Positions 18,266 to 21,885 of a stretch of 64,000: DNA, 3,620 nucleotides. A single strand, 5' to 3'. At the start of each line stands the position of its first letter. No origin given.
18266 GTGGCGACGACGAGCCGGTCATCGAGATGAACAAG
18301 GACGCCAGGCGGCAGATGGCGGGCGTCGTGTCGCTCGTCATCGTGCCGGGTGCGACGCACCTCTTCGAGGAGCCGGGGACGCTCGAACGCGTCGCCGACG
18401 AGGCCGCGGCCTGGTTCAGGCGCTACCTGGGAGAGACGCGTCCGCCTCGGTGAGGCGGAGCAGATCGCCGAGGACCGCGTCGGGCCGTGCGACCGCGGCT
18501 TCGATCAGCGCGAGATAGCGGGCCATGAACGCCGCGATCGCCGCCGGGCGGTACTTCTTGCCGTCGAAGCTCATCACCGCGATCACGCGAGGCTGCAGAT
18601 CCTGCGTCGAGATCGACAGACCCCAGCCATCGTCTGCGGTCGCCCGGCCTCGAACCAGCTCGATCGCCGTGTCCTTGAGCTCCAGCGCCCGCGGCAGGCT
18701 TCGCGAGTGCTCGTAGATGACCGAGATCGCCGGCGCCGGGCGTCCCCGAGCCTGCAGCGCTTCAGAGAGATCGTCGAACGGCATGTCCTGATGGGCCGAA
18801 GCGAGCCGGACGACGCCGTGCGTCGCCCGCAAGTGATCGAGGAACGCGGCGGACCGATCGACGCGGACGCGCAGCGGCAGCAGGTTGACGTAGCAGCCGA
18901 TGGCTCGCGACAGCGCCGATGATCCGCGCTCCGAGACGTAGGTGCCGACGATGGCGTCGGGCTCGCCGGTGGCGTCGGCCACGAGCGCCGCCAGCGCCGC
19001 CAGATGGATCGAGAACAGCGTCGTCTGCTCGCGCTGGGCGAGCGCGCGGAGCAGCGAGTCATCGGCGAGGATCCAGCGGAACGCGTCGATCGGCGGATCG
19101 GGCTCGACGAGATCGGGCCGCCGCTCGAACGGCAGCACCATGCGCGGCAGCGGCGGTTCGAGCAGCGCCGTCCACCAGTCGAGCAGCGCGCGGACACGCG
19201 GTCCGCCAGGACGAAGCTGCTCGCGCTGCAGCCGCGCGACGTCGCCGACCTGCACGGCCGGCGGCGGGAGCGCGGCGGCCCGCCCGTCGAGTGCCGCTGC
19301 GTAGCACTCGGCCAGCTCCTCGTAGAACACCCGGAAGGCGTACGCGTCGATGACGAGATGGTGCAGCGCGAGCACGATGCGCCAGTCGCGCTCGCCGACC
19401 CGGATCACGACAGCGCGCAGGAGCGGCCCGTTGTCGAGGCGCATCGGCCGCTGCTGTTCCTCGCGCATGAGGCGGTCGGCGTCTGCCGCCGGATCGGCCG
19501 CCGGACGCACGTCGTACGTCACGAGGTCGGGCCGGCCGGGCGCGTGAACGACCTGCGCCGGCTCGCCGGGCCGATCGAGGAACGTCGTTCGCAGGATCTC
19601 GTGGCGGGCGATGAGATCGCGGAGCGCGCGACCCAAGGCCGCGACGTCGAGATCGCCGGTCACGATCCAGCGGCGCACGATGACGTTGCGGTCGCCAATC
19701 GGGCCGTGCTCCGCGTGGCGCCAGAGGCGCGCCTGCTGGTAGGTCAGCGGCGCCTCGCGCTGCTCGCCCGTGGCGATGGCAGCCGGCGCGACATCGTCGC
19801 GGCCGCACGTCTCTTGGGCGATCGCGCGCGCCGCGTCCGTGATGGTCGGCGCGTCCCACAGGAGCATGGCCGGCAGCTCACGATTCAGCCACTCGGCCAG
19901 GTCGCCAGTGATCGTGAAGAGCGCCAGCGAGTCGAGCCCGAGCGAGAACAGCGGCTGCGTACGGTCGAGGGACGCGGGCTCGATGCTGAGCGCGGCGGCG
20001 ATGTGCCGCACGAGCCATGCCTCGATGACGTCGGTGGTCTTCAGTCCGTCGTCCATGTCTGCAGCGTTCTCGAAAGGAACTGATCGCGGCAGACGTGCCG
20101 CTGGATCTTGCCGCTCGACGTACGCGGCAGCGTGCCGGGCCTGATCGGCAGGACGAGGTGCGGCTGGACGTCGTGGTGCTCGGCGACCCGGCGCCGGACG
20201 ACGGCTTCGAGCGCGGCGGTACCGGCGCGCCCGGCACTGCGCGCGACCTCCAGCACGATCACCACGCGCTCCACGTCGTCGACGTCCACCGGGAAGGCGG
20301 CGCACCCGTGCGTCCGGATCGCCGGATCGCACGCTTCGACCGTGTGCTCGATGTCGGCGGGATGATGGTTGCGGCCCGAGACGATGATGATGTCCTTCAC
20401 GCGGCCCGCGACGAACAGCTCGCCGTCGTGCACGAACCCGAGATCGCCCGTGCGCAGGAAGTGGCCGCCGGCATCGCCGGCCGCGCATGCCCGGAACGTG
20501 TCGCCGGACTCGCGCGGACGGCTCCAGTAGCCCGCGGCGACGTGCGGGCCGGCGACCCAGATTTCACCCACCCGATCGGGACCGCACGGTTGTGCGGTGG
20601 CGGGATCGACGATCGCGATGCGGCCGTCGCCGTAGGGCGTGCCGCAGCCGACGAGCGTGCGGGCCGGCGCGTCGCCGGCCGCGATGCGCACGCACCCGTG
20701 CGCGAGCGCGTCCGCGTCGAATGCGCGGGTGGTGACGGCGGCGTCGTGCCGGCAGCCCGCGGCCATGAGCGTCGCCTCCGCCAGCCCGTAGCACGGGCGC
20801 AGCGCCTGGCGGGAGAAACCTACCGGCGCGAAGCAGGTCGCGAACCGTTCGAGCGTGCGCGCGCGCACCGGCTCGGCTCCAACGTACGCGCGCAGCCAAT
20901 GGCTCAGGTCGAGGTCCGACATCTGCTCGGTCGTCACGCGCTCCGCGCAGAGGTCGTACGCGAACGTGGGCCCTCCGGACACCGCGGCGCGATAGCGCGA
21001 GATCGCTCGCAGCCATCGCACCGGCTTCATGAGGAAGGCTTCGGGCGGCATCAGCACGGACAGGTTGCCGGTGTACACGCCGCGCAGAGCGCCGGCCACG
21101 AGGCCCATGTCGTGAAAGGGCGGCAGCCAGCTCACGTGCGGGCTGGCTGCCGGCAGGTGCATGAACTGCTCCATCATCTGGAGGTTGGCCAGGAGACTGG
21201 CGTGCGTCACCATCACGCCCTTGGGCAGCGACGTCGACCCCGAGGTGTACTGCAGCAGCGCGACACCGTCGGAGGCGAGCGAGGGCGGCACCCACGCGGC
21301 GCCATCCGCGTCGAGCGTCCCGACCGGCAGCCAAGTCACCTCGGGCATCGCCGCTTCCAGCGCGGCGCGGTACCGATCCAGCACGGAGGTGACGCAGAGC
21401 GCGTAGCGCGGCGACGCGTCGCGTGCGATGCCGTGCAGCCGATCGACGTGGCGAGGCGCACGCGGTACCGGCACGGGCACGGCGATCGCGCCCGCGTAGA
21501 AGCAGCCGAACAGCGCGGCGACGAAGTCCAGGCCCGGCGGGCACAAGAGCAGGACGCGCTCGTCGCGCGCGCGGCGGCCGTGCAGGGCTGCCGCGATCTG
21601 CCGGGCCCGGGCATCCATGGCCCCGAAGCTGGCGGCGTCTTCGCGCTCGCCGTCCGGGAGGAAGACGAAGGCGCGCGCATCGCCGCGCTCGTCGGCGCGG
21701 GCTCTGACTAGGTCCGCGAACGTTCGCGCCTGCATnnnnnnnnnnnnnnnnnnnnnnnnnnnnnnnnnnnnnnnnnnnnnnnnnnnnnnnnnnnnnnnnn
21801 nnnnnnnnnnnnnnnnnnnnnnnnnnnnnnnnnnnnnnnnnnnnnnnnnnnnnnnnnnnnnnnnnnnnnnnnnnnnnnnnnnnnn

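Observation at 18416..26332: Orphan lipid-tailoring operon: FAAL, carrier-condensation didomain, P450, sulfotransferase, class-V PLP enzyme and a secreted protein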

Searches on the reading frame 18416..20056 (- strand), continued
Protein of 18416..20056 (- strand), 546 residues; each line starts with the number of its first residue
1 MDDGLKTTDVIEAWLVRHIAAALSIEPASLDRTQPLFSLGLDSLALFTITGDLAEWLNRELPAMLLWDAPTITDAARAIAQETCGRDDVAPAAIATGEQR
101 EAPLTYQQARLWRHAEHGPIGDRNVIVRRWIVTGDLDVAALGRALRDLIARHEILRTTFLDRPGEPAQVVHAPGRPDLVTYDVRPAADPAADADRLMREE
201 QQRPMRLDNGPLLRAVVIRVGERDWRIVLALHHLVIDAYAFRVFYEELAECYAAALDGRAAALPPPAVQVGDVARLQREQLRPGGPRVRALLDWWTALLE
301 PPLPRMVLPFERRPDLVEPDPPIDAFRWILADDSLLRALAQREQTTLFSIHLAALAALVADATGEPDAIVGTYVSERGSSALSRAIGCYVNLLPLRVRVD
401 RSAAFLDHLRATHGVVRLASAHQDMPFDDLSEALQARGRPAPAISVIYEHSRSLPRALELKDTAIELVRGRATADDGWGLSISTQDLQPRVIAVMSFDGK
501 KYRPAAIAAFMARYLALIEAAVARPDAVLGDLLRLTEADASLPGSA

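Call 65: search_protein_families(library=pfam, proteins=[L018:5995-9795:+, L019:10153-14115:+, L011:2305-5367:+, L011:5413-8043:+, L011:8030-8809:+, L018:9792-11435:-, L018:2971-4083:-, L019:16896-18254:+, L019:6990-8192:+], max_evalue=0.00001)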
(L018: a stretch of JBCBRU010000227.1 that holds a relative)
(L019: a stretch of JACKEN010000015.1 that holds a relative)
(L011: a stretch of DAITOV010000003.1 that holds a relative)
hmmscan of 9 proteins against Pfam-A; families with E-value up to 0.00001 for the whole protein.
L018:5995-9795:+ (1266 aa): 5 families
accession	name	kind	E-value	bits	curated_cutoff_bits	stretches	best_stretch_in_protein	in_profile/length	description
PF00501.34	AMP-binding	-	1.9e-64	218.3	29.9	1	447-793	5-384/384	AMP-binding enzyme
PF00668.25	Condensation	-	1e-60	206.2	30.6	1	7-418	10-450/456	Condensation domain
PF00550.31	PP-binding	-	4.6e-12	46.5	20.8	1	949-1011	3-67/67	Phosphopantetheine attachment site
PF13193.12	AMP-binding_C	-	6.2e-08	33.9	24.5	1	849-921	1-76/76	AMP-binding enzyme C-terminal domain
PF00975.26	Thioesterase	-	6.2e-06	27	26.4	0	1068-1131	40-103/226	Thioesterase domain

L019:10153-14115:+ (1320 aa): 5 families
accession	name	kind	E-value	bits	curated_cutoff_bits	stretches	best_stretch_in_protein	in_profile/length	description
PF00668.25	Condensation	-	2.6e-86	290.6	30.6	1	33-462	4-451/456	Condensation domain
PF00501.34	AMP-binding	-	6.5e-74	249.5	29.9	1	487-829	2-384/384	AMP-binding enzyme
PF00550.31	PP-binding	-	1.2e-13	51.5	20.8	1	988-1050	2-66/67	Phosphopantetheine attachment site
PF00975.26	Thioesterase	-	2e-11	45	26.4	1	1079-1167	11-102/226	Thioesterase domain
PF13193.12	AMP-binding_C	-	3.5e-11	44.3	24.5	1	886-958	1-76/76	AMP-binding enzyme C-terminal domain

L011:2305-5367:+ (1020 aa): 3 families
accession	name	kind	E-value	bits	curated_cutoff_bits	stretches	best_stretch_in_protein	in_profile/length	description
PF00668.25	Condensation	-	4.9e-79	266.6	30.6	1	10-468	5-455/456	Condensation domain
PF00501.34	AMP-binding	-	4.8e-77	259.8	29.9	1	490-853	2-384/384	AMP-binding enzyme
PF13193.12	AMP-binding_C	-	1.2e-13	52.2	24.5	1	905-983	2-76/76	AMP-binding enzyme C-terminal domain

L011:5413-8043:+ (876 aa): 3 families
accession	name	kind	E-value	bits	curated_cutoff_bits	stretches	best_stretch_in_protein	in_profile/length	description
PF00668.25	Condensation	-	6e-74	249.8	30.6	1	64-493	5-444/456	Condensation domain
PF00975.26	Thioesterase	-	1.9e-13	51.6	26.4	1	622-714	14-106/226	Thioesterase domain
PF00550.31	PP-binding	-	3e-13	50.2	20.8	1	529-592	2-67/67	Phosphopantetheine attachment site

L011:8030-8809:+ (259 aa): 2 families
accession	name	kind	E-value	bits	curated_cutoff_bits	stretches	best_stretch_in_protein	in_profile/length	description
PF01648.25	ACPS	-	4.2e-17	62.6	25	1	131-228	2-103/111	4'-phosphopantetheinyl transferase superfamily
PF22624.1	AASDHPPT_N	-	2e-08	34.8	27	1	50-124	16-96/100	4'-phosphopantetheinyl transferase, N-terminal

L018:9792-11435:- (547 aa): 1 family
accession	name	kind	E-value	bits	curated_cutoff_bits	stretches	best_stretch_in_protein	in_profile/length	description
PF00501.34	AMP-binding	-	3.7e-54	184.4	29.9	1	13-399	2-383/384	AMP-binding enzyme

L018:2971-4083:- (370 aa): 4 families
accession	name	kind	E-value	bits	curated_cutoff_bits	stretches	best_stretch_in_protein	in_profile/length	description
PF16363.11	GDP_Man_Dehyd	-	2.6e-49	168.9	27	1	60-354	2-330/332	GDP-mannose 4,6 dehydratase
PF01370.27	Epimerase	-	3.3e-48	164.6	20.9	1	58-293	1-240/240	NAD dependent epimerase/dehydratase family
PF07993.18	NAD_binding_4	-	7.9e-09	35.5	20.1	0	130-243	96-219/258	Male sterility protein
PF04321.23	RmlD_sub_bind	-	6.3e-06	25.9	27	0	57-342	2-268/287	RmlD substrate binding domain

L019:16896-18254:+ (452 aa): 2 families
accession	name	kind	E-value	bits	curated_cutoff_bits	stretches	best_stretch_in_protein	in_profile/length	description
PF00919.26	UPF0004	-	2.8e-23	82.2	27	1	6-96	1-91/98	Uncharacterized protein family UPF0004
PF04055.27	Radical_SAM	-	1e-20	75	29.5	1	161-331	2-165/166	Radical SAM superfamily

L019:6990-8192:+ (400 aa): 1 family
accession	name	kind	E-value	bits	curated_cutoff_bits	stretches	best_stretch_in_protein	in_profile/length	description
PF02577.19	BFN_dom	-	1.2e-34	118.9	27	1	279-390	2-110/112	Bifunctional nuclease domain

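Call 67: search_protein_representatives(protein=window:18416-20056:-)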
Query: 546 residues. Proteins with E-value up to 0.001 (for the whole library): 94116; up to 1e-10: 67541; up to 1e-30: 28202. The best 150 are listed.
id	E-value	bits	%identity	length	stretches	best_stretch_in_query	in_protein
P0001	0.0e+00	1192.2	100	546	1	1-546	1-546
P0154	3.9e-294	993.0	32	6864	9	15-540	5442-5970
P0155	1.6e-267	905.2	29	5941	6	31-539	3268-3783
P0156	1.6e-257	872.1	31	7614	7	36-536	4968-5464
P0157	5.3e-256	867.2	31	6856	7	33-538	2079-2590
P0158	2.2e-246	835.4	30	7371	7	28-540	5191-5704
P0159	5.4e-246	834.1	29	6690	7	35-539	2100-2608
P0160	2.4e-244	828.7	33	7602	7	21-524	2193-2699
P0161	2.6e-243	825.3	29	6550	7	28-537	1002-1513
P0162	4.9e-240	814.4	31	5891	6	79-435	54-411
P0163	1.2e-239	813.1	28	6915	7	32-438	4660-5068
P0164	2.9e-235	798.7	30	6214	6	10-536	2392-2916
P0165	3.7e-234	795.1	28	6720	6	36-539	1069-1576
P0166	3.7e-231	785.2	30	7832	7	18-539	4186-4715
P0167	6.6e-230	781.0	30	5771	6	35-535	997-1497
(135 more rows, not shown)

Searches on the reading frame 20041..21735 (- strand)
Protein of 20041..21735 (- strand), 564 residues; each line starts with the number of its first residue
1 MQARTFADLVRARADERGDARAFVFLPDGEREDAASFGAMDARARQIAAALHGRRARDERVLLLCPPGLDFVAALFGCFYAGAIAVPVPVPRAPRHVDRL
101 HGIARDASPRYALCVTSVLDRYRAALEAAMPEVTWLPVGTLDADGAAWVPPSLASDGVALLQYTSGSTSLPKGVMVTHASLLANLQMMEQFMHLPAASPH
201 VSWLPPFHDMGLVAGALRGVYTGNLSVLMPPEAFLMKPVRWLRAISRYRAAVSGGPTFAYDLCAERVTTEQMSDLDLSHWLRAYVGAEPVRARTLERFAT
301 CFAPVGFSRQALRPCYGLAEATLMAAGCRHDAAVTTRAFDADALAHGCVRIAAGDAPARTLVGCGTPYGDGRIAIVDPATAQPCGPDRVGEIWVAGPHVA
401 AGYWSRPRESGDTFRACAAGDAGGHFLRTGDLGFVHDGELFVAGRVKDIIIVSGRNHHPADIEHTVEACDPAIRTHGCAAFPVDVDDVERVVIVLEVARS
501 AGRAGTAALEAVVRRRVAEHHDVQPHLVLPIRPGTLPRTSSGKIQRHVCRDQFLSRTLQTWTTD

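Call 6: search_protein_families(library=pfam, proteins=[window:20041-21735:-], max_evalue=0.01)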
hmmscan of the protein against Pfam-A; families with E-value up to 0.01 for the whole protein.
window:20041-21735:- (564 aa): 3 families
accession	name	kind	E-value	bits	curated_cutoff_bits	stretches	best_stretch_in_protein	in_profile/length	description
PF00501.34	AMP-binding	-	2.5e-60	204.7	29.9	1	11-404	2-384/384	AMP-binding enzyme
PF23024.1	AMP-dom_DIP2-like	-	2.4e-14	53.7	27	1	448-560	2-107/110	Disco-interacting protein 2-like, AMP domain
PF24919.1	Mug62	-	0.00068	19.8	27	1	475-559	49-148/164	Meiotically up-regulated gene 62 protein-like domain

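Call 7: search_protein_families(library=ncbifam, proteins=[window:20041-21735:-], max_evalue=0.001)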
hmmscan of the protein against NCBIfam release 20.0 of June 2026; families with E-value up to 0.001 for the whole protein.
window:20041-21735:- (564 aa): 98 families (the best 25 are shown)
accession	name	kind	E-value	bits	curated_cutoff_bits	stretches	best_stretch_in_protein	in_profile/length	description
NF004282.0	PRK05691.1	subfamily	2.4e-152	508.5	4090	1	4-558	9-563/4334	non-ribosomal peptide synthase/polyketide synthase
NF004509.1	PRK05850.1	subfamily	8.4e-128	427.2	775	1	4-557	3-572/578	fatty-acid--AMP ligase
NF009124.0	PRK12476.1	subfamily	1.8e-120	402.9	922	1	5-559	35-610/612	fatty acyl-AMP ligase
NF006624.1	PRK09192.1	subfamily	1.4e-114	383.5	600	1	29-559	39-566/567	fatty acyl-AMP ligase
NF038339.3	FAAL_FadD32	equivalog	6.4e-113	378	975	1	4-560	18-615/625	long-chain-fatty-acid--AMP ligase FadD32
NF038337.1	FAAL_FadD21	exception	2.8e-108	362.9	1100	1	1-557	1-573/579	fatty-acid--AMP ligase FAAL21/FadD21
NF040633.1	FadD32_Coryne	exception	3.5e-106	355.9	875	1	40-554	68-613/614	FadD32-like long-chain-fatty-acid--AMP ligase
NF038338.1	FAAL_FadD28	exception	2.3e-96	323.5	1100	1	11-554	11-571/580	fatty-acid--AMP ligase FAAL28/FadD28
NF005850.0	PRK07768.1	subfamily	2e-92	310.2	572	1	28-552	23-542/545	long-chain-fatty-acid--CoA ligase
NF004510.0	PRK05851.1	equivalog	4.4e-68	229.7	621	1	36-552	33-519/525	long-chain-fatty acid--ACP ligase MbtM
TIGR01733.1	AA-adenyl-dom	subfamily_domain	1.1e-44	152.8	317.4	1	36-469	1-401/409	amino acid adenylation domain-containing protein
NF004837.0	PRK06187.1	subfamily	3.4e-44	151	476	1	4-556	8-525/531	long-chain-fatty-acid--CoA ligase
NF006181.0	PRK08314.1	subfamily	1.3e-39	135.9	705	3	365-547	374-548/563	long-chain-fatty-acid--CoA ligase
NF005702.0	PRK07514.1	subfamily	6.7e-36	123.7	558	1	9-554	8-501/506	malonyl-CoA synthase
NF004114.0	PRK05605.1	equivalog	3.5e-33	114.8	766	2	364-556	393-572/575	long-chain-fatty-acid--CoA ligase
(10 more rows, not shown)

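Call 33: search_solved_structures(query=window:20041-21735:-, max_evalue=1e-40)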
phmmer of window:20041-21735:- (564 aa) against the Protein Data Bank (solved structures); distinct sequences matched with E-value up to 1e-40: 17.
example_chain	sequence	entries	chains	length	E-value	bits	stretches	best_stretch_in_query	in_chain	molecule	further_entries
7r7f_A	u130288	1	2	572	1e-154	519.5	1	4-558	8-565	Polyketide synthase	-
7r7e_A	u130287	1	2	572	1.1e-154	519.4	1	4-558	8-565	Polyketide synthase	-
7r7g_A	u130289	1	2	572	1.4e-154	519.1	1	4-558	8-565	Polyketide synthase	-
3kxw_A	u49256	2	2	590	5.5e-120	404.9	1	2-559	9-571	Saframycin Mx1 synthetase B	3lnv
5d6j_A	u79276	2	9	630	1.7e-90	307.6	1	13-559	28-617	Acyl-CoA synthase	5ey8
5icr_A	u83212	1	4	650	1.9e-90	307.3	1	13-559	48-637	Acyl-CoA synthase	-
8hd4_A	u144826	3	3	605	4.4e-89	302.8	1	18-550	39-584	Long-chain-fatty-acid--AMP ligase FadD23 | Fatty-acid-CoA ligase FadD23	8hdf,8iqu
5ey9_A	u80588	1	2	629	3e-87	296.8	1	14-489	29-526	Long-chain-fatty-acid--AMP ligase FadD32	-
5hm3_A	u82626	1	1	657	4.5e-87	296.2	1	13-491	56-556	Long-chain-fatty-acid--AMP ligase FadD32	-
7wua_A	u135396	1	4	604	9.9e-79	268.7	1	40-551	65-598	Acyl-CoA synthase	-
3pbk_A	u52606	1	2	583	8.1e-76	259.1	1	31-552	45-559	Fatty Acyl-Adenylate Ligase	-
8hcz_A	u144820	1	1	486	1.2e-71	245.3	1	18-450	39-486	Long-chain-fatty-acid--AMP ligase FadD23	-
5d6n_A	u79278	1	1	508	8.6e-70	239.2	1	13-446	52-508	Acyl-CoA synthase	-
3e53_A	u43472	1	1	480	1.1e-66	228.9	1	37-445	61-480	FATTY-ACID-CoA LIGASE FADD28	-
3t5a_A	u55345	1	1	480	1.3e-65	225.3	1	37-445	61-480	Long-chain-fatty-acid--AMP ligase FadD28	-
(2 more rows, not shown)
